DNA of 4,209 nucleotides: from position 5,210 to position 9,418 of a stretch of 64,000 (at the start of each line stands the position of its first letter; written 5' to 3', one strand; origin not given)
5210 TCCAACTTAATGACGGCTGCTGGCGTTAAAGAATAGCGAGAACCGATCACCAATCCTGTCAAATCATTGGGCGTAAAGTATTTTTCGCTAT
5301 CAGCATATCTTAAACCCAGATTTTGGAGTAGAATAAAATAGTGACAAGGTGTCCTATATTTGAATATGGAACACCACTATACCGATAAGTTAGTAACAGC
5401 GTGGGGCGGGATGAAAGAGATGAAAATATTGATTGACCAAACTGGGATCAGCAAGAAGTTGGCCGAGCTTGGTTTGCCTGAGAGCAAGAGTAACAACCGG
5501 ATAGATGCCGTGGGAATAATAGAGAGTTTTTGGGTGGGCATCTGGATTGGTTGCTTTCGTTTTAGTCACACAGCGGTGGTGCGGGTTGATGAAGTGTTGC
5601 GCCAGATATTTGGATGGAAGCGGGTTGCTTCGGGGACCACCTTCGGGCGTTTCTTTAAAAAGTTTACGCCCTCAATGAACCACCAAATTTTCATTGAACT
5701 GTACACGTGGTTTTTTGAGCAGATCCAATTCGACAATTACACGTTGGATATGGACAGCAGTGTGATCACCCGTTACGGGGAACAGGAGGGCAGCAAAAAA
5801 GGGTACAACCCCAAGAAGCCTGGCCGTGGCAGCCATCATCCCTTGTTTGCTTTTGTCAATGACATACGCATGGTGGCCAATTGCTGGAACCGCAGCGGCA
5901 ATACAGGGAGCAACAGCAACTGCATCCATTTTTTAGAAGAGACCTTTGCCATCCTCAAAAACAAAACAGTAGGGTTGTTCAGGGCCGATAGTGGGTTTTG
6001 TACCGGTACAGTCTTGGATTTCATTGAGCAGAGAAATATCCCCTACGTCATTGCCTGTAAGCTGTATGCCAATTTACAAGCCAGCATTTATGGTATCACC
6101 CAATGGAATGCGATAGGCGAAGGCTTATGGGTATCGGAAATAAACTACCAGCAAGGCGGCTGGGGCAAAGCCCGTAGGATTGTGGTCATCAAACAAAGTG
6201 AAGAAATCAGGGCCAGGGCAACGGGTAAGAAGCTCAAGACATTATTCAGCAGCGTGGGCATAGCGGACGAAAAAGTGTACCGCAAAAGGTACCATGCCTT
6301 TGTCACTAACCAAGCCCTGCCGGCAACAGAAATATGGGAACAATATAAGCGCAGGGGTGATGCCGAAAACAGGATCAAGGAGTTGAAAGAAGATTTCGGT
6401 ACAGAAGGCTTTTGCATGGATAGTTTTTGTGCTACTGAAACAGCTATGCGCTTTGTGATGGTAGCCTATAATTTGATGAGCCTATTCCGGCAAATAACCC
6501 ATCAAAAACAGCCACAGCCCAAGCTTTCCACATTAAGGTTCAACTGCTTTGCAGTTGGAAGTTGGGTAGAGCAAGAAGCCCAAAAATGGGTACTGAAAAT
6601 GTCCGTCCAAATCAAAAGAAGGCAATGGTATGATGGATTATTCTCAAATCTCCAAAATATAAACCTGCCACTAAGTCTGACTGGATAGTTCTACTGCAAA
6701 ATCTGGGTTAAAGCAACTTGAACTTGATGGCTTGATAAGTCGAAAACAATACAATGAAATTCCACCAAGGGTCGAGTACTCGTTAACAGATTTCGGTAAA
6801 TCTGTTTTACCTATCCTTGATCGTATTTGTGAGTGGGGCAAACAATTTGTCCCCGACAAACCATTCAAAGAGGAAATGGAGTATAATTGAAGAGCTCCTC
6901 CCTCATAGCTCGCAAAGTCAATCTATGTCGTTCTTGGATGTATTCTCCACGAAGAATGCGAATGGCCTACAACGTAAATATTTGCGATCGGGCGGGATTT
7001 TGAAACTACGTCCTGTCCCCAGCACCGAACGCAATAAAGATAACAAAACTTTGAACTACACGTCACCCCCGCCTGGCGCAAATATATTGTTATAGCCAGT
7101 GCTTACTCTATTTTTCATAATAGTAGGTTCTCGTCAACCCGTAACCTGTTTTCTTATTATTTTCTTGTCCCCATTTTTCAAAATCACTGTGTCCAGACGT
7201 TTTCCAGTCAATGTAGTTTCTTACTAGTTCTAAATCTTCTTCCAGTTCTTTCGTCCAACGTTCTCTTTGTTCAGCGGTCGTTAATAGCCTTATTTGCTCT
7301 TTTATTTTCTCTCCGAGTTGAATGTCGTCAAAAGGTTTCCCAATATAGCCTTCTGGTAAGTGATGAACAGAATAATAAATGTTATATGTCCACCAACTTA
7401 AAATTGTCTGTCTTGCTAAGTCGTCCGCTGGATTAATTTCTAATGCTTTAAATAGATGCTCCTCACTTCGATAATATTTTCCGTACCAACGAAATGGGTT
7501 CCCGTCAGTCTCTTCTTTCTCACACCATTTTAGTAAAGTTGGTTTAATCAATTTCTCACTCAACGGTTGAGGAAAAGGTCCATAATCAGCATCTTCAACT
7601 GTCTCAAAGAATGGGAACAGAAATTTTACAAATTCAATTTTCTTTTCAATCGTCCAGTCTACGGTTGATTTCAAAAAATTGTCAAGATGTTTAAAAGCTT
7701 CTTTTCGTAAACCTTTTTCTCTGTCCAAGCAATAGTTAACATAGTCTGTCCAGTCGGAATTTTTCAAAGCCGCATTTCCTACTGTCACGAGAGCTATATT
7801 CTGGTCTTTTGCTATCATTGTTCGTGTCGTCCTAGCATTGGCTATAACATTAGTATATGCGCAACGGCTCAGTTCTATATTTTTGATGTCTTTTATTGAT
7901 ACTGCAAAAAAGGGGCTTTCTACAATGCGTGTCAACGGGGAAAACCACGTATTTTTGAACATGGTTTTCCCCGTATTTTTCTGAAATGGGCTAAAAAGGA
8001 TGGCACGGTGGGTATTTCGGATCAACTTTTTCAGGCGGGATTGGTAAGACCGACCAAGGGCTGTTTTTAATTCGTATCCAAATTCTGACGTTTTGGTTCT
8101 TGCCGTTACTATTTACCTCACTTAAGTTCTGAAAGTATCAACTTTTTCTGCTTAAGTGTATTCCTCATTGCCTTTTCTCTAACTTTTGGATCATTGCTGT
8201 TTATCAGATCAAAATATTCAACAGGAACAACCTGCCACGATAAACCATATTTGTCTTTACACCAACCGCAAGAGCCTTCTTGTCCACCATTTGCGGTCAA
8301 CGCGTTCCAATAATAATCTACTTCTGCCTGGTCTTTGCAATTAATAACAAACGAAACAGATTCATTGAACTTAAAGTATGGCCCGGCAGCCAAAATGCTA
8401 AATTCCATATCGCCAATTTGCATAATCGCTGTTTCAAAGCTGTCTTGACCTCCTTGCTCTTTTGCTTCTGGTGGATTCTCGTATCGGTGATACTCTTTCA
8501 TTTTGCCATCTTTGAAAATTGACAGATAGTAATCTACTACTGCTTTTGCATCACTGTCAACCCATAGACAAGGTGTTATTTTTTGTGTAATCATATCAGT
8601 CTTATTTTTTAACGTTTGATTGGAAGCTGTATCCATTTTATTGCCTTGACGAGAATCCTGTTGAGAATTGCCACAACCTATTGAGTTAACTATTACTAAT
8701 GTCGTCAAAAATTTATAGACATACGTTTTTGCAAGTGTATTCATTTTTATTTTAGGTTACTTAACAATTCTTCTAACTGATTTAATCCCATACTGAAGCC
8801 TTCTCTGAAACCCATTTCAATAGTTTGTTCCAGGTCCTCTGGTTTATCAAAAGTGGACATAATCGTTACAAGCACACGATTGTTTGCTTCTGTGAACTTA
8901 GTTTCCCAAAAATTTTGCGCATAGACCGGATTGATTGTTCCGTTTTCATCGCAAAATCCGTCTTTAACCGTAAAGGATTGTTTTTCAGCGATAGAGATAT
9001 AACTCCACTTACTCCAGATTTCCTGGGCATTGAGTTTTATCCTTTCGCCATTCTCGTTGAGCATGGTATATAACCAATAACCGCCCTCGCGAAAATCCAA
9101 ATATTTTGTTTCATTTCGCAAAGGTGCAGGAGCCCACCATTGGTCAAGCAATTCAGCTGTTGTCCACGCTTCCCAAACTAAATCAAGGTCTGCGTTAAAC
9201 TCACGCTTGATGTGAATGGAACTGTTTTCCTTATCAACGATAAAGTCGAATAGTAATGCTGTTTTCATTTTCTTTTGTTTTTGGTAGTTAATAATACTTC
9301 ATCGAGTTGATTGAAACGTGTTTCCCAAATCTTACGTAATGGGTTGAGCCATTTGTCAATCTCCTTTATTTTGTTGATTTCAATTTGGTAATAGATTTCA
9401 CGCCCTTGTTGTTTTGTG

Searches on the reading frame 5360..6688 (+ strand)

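Call 71: search_protein_families(library=pfam, proteins=[window:5360-6688:+], max_evalue=0.001)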
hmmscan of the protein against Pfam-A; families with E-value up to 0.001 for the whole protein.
window:5360-6688:+ (442 aa): 2 families
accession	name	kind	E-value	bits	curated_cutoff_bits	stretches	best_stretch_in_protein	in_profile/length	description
PF13701.12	DDE_Tnp_1_4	-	1e-45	156.2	34.7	1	12-434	18-433/435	Transposase DDE domain group 1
PF01609.27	DDE_Tnp_1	-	1.2e-15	58.2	23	1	127-372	5-200/200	Transposase DDE domain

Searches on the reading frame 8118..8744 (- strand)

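Call 71: search_protein_families(library=pfam, proteins=[window:8118-8744:-], max_evalue=0.001)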
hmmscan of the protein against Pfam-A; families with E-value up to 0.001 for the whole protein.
window:8118-8744:- (208 aa): 1 family
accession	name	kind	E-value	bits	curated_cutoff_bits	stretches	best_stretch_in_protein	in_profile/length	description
PF06983.19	3-dmu-9_3-mt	-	6.1e-37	127.1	24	1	54-173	1-116/116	3-demethylubiquinone-9 3-methyltransferase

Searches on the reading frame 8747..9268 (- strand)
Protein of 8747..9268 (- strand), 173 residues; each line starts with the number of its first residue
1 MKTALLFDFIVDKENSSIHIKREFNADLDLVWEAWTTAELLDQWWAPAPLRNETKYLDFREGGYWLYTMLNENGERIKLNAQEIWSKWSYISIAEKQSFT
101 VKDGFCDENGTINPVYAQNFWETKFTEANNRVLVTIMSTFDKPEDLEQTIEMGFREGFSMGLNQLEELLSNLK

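Call 71: search_protein_families(library=pfam, proteins=[window:8747-9268:-], max_evalue=0.001)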
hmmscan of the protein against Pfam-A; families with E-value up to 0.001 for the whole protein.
window:8747-9268:- (173 aa): 1 family
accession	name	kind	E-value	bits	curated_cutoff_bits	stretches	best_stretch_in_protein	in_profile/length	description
PF08327.17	AHSA1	-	5.9e-14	52.8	22.1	1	26-169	2-124/125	Activator of Hsp90 ATPase homolog 1-like protein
